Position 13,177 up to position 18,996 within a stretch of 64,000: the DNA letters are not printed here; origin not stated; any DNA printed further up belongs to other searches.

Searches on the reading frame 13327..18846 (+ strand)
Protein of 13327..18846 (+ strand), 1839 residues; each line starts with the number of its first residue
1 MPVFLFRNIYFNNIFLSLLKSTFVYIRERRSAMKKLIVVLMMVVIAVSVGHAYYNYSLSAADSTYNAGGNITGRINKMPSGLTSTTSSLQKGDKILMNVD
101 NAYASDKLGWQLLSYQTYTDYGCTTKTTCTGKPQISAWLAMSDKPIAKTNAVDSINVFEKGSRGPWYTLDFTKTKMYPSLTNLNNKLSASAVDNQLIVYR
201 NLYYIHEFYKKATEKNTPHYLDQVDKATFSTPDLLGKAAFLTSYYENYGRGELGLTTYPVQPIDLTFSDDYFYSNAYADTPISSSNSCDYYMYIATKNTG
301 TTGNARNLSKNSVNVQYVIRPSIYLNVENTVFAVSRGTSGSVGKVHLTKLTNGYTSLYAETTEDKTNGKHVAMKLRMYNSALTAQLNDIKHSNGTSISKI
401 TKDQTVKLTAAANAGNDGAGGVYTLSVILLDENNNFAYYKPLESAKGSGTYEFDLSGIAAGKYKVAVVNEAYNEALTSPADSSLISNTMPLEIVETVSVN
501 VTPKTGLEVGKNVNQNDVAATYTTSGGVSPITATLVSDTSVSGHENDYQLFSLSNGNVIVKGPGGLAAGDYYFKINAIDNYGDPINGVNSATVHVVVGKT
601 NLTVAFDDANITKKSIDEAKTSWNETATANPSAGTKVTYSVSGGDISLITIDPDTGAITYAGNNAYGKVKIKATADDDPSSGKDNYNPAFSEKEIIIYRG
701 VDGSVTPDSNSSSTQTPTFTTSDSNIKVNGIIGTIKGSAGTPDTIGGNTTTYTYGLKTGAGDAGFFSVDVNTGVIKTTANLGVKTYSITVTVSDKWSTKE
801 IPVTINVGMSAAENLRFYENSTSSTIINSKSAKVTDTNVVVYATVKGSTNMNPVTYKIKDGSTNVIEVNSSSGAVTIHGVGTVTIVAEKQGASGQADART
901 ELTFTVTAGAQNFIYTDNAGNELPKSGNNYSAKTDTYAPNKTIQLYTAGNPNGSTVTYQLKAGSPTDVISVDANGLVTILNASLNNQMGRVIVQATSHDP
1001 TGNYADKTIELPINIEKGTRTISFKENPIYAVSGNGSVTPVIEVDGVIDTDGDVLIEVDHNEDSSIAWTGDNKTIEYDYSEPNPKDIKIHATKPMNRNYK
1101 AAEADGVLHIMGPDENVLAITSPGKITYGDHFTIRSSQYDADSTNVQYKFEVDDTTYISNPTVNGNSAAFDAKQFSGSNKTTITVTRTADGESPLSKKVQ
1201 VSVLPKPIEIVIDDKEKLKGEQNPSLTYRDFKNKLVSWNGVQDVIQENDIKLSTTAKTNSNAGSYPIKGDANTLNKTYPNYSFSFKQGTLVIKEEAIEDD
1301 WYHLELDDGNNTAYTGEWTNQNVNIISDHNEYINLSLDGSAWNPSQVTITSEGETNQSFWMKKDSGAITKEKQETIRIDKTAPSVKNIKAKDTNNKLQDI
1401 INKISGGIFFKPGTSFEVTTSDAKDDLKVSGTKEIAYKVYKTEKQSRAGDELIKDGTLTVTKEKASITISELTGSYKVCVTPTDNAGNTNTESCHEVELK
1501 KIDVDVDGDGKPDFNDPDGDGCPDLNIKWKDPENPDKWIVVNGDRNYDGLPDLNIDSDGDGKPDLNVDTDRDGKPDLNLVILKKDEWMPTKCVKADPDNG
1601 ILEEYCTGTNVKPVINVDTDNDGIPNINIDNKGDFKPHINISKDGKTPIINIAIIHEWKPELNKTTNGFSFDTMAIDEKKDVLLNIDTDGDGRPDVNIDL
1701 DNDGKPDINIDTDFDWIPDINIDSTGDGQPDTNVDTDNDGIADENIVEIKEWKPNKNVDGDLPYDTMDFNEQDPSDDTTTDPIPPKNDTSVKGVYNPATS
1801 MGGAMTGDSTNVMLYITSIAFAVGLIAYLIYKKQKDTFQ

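Call 5: search_protein_families(library=pfam, proteins=[window:13327-18846:+], max_evalue=0.01)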
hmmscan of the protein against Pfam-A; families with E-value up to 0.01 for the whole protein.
window:13327-18846:+ (1839 aa): 2 families
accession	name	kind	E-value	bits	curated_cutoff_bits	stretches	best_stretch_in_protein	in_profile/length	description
PF18676.6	MBG_2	-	2.3e-11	44.6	25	1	1209-1290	2-71/72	MBG domain (YGX type)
PF00028.23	Cadherin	-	0.0016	19.2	28.8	1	752-807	31-92/93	Cadherin domain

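Call 6: search_protein_families(library=ncbifam, proteins=[window:13327-18846:+], max_evalue=0.01)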
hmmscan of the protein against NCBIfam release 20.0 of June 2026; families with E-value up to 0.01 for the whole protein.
window:13327-18846:+ (1839 aa): 0 families
